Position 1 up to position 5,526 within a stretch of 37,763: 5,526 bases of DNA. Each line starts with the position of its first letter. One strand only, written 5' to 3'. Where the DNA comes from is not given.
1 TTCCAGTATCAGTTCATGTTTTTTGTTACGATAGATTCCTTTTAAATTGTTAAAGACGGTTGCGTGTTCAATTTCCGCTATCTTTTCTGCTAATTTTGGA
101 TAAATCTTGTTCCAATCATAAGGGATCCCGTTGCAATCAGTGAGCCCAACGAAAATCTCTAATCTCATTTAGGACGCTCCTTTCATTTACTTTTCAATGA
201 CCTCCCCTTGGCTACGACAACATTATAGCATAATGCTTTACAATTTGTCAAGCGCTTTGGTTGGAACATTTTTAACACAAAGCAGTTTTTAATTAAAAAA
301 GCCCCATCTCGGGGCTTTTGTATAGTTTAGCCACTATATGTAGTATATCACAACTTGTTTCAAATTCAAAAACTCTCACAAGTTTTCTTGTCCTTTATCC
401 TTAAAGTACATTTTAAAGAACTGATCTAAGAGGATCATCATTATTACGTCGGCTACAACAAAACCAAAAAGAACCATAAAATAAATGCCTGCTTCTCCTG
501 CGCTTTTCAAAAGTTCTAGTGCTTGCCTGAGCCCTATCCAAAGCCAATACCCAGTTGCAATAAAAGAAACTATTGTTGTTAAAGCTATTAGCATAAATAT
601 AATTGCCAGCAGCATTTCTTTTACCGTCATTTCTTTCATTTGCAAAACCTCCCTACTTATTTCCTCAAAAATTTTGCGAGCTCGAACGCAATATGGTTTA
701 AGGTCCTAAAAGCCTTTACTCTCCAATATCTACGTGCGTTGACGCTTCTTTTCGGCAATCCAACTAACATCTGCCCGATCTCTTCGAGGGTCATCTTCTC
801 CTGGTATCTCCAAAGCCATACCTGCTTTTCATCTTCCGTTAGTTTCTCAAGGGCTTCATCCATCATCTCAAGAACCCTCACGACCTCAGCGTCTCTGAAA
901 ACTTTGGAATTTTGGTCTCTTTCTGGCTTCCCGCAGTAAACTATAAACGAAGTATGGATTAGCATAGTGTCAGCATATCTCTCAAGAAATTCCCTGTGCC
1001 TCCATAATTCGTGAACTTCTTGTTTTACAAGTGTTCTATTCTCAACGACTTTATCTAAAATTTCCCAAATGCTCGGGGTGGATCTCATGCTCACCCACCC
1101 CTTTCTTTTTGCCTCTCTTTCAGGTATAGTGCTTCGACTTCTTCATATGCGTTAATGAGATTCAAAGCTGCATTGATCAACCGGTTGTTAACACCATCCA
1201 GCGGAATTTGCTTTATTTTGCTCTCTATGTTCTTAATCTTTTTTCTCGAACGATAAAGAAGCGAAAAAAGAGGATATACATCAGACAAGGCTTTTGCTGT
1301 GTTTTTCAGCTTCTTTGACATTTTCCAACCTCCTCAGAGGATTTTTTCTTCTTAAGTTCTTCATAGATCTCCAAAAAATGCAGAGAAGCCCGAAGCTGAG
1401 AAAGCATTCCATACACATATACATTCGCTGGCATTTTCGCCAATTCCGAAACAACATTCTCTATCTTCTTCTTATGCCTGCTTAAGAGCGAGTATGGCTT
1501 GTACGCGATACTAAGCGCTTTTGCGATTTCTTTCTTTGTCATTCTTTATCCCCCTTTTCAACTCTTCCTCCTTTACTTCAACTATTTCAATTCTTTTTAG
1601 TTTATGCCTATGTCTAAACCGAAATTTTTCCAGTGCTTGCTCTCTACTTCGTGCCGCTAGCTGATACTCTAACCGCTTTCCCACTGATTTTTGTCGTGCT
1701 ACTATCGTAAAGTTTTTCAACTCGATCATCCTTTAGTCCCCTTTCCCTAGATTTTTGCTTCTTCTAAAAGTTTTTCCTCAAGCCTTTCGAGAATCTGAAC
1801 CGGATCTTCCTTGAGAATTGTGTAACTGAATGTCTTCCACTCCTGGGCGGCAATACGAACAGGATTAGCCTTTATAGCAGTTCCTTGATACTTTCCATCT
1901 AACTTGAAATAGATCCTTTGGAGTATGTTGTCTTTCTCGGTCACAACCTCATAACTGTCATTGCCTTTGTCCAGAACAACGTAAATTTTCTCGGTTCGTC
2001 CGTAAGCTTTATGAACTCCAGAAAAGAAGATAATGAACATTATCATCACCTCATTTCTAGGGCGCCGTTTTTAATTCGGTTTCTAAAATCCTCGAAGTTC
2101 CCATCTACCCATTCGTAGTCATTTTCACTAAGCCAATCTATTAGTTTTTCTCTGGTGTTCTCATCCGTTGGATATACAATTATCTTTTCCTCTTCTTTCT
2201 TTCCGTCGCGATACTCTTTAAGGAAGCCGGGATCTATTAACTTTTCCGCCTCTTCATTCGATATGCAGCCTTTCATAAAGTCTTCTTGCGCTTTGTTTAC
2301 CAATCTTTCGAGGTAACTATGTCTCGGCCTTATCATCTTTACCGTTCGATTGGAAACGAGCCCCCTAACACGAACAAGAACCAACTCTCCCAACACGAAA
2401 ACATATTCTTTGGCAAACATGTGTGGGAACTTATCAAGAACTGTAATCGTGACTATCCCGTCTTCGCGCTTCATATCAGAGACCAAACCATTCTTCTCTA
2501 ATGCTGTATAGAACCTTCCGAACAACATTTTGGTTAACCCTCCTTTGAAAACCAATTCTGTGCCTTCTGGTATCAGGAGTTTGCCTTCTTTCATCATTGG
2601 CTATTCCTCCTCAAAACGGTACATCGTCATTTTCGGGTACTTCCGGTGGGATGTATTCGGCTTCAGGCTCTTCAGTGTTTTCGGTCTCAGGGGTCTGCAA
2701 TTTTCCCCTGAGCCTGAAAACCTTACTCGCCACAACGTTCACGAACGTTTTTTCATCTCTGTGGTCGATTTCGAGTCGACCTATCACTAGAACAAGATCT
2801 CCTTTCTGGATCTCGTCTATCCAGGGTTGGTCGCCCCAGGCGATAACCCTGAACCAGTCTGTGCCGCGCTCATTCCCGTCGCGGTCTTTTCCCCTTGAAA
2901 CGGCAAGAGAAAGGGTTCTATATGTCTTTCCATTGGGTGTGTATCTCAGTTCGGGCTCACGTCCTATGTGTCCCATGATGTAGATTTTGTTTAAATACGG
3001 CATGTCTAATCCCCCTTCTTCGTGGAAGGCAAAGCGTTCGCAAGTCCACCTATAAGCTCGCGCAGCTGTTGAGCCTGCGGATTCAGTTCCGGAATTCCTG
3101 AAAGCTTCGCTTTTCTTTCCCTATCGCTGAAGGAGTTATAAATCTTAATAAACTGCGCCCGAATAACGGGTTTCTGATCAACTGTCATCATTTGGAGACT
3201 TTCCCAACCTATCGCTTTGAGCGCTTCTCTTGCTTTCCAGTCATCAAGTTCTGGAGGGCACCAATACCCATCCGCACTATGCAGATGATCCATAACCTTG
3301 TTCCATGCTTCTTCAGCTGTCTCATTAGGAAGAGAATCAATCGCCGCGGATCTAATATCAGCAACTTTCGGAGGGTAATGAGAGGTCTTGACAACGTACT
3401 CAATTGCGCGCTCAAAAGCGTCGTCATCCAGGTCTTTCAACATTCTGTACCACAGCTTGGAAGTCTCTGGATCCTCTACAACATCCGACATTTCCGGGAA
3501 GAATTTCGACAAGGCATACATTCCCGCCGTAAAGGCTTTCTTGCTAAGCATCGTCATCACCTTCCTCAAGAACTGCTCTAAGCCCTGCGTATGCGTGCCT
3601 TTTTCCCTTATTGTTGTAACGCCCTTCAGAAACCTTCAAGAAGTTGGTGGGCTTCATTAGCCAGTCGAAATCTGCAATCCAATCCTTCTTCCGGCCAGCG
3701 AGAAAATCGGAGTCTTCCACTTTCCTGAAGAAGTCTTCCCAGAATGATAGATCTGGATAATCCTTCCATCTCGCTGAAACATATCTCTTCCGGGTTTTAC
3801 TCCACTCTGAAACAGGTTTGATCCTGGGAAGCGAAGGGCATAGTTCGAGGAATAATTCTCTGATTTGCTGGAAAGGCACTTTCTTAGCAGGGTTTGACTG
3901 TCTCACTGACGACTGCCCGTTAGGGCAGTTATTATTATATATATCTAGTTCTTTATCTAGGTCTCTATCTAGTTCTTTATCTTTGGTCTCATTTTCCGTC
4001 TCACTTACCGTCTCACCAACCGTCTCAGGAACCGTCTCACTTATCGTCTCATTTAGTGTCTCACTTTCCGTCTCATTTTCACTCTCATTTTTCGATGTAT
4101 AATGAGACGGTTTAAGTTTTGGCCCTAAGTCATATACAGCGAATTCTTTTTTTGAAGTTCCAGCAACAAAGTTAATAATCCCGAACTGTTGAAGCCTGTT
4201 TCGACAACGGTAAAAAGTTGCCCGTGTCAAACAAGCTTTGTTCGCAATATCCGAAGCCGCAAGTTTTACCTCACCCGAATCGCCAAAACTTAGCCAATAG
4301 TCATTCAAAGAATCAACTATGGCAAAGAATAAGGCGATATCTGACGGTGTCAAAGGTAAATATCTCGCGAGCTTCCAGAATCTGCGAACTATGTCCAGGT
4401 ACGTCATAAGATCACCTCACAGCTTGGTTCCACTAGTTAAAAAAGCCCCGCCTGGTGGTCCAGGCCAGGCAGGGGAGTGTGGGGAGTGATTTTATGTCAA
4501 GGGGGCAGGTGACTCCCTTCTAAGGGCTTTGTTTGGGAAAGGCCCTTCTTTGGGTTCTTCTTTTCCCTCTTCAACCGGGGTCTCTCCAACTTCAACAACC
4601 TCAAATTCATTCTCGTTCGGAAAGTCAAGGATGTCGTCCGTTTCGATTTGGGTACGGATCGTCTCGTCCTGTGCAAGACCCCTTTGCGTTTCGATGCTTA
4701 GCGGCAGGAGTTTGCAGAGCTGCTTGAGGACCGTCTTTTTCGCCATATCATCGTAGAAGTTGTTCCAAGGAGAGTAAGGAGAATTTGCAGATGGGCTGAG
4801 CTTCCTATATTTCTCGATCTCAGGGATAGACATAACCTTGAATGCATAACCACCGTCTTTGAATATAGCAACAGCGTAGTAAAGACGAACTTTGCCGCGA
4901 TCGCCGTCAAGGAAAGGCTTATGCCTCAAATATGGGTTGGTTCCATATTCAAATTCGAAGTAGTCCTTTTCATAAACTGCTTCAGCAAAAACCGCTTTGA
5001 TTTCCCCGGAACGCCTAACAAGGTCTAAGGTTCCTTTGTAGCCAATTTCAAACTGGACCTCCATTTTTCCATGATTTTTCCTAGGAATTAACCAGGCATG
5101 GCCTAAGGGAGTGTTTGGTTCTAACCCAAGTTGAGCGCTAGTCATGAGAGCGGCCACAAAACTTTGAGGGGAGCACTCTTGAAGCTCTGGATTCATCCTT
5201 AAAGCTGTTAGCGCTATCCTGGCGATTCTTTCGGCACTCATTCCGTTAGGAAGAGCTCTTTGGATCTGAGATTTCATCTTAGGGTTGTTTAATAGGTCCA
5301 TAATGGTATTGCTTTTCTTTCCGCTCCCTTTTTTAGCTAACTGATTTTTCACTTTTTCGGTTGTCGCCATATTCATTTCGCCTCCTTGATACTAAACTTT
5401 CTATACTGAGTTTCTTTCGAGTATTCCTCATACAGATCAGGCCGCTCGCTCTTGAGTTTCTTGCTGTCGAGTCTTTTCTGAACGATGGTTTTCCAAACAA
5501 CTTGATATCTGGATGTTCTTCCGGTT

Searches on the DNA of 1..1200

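Call 80: search_rna_families(source=window, start=1, end=1200, threshold=evalue, max_evalue=1)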
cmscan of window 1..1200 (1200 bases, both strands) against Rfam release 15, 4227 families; matches with E-value up to 1: 2.
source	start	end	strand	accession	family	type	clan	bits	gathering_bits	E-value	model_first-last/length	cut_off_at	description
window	292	352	-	RF01859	Phe_leader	Cis-reg; leader;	-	23.1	55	0.37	1-125/125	no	Phenylalanine leader peptide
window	299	379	-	RF02236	asX2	Gene; sRNA;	-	18.5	70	0.86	1-87/87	no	Xanthomonas sRNA asX2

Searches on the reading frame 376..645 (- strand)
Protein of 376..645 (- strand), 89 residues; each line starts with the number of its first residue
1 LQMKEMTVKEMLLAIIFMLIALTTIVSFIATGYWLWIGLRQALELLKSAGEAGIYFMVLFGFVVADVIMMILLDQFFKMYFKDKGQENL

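Call 26: search_protein_families(library=phrogs, proteins=[window:376-645:-], max_evalue=0.001)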
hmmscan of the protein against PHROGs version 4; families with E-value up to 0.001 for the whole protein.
window:376-645:- (89 aa): 0 families

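Call 27: search_protein_families(library=pfam, proteins=[window:376-645:-], max_evalue=0.01)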
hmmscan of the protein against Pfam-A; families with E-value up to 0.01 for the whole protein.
window:376-645:- (89 aa): 1 family
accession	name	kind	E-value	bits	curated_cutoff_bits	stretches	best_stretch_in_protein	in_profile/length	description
PF04144.18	SCAMP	-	0.0068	17.1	27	1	3-80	90-169/172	SCAMP family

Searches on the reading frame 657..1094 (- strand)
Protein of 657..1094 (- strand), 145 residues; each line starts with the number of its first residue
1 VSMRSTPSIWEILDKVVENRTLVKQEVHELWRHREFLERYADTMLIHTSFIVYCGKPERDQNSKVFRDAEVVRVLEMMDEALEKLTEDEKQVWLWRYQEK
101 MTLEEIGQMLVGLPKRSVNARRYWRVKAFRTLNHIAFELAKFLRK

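Call 26: search_protein_families(library=phrogs, proteins=[window:657-1094:-], max_evalue=0.001)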
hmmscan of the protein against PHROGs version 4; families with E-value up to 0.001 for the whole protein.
window:657-1094:- (145 aa): 4 families
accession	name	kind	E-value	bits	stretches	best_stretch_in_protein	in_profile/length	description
phrog_351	-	transcription regulation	7.5e-06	25.8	1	73-121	664-714/928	RNA polymerase sigma factor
phrog_36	-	transcription regulation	2.4e-05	25.1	1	75-142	130-193/220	transcriptional regulator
phrog_1740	-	transcription regulation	8.1e-05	22.3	1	61-118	145-201/567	RNA polymerase sigma factor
phrog_1190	-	transcription regulation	0.0009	20.1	1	54-110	86-137/167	RNA polymerase sigma factor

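Call 27: search_protein_families(library=pfam, proteins=[window:657-1094:-], max_evalue=0.01)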
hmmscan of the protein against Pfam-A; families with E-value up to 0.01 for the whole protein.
window:657-1094:- (145 aa): 3 families
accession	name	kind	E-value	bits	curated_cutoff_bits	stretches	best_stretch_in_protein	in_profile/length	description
PF04545.22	Sigma70_r4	-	5e-07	29.6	24.1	1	81-110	1-30/50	Sigma-70, region 4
PF08281.18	Sigma70_r4_2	-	1.3e-05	25.1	25.7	1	76-121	2-46/54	Sigma-70, region 4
PF13384.12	HTH_23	-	0.0081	16.4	24.6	0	85-121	2-38/50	Homeodomain-like domain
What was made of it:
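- Checked: They are as described: a Sigma70_r4 protein at 657-1094, a small membrane-like ORF at 376-645, terS at 36361-36786 and terL at 35126-36364 (calls 26, 27).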

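Call 74: find_related_loci(query=window:657-1094:-, collection=viral_contigs, flank=4000)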
Query window:657-1094:- (145 aa) in viral_contigs; peptide patterns used: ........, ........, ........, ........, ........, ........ (x = any residue, [..] = any of these).
3 stretches matched a pattern; 1 encode a relative of the query (tblastn E <= 1e-3); 1 distinct loci.
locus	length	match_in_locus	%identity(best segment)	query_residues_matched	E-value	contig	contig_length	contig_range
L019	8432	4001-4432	81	1-144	1e-80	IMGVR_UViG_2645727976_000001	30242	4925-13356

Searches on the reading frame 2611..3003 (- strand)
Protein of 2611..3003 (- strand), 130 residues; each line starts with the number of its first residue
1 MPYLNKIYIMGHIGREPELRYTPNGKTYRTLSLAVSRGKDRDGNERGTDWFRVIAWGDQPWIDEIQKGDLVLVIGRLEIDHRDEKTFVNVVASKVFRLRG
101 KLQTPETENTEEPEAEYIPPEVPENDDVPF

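Call 26: search_protein_families(library=phrogs, proteins=[window:2611-3003:-], max_evalue=0.001)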
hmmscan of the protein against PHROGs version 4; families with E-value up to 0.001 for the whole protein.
window:2611-3003:- (130 aa): 4 families
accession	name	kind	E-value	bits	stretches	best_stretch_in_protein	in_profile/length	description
phrog_44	-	DNA, RNA and nucleotide metabolism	2.5e-24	87.5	1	3-130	86-228/271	single strand DNA binding protein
phrog_25370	-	unknown function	4.7e-07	30.4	1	4-41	2-40/48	-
phrog_26861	-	unknown function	0.00032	21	1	5-78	135-204/242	-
phrog_24930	-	unknown function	0.00057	21.2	1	21-94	15-87/173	-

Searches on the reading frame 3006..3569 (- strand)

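Call 26: search_protein_families(library=phrogs, proteins=[window:3006-3569:-], max_evalue=0.001)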
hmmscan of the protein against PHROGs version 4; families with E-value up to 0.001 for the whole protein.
window:3006-3569:- (187 aa): 4 families
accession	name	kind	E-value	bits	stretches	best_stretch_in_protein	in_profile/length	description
phrog_9804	-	unknown function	1.4e-17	65.1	1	33-154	25-157/214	-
phrog_10105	-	unknown function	3.3e-14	53.9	1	6-163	2-160/210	-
phrog_2289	-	DNA, RNA and nucleotide metabolism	9.7e-08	33.4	1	17-94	10-82/116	helicase loader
phrog_1524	-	unknown function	9.3e-06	26.7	1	38-150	43-147/252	-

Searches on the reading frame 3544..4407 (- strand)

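Call 26: search_protein_families(library=phrogs, proteins=[window:3544-4407:-], max_evalue=0.001)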
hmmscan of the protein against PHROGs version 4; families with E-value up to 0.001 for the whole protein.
window:3544-4407:- (287 aa): 8 families
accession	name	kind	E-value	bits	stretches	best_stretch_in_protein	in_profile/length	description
phrog_19658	-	DNA, RNA and nucleotide metabolism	6.1e-37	128.7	1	2-270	2-255/283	replication initiation protein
phrog_10469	-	DNA, RNA and nucleotide metabolism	1.3e-29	104.5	1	41-270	54-278/305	DnaD-like helicase loader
phrog_5810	-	DNA, RNA and nucleotide metabolism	1e-27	98.4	1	48-266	39-268/268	replication initiation protein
phrog_345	-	DNA, RNA and nucleotide metabolism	1.5e-23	84.9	1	45-269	64-294/297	replication initiation O-like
phrog_22470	-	DNA, RNA and nucleotide metabolism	8.6e-12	45.6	1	154-265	224-339/340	replication protein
phrog_21472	-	unknown function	2.2e-08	35.1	1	219-267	245-294/299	-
phrog_186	-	DNA, RNA and nucleotide metabolism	2e-05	25.5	1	17-160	38-160/308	DnaD-like helicase loader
phrog_7498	-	DNA, RNA and nucleotide metabolism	0.00083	19.6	0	45-189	53-190/296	DnaD-like helicase loader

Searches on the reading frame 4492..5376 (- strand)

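Call 26: search_protein_families(library=phrogs, proteins=[window:4492-5376:-], max_evalue=0.001)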
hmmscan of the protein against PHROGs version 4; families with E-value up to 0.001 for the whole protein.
window:4492-5376:- (294 aa): 4 families
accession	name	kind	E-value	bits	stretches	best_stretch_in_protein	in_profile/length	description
phrog_148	-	DNA, RNA and nucleotide metabolism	9.1e-95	319.4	1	2-274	5-277/387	RecT-like ssDNA annealing protein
phrog_34786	-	unknown function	4.4e-34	118.1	1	4-111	8-115/116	-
phrog_19737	-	unknown function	5e-11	43.8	1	23-125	10-106/108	-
phrog_2780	-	DNA, RNA and nucleotide metabolism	4.7e-07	30.5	1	65-246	49-219/369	RecT-like ssDNA annealing protein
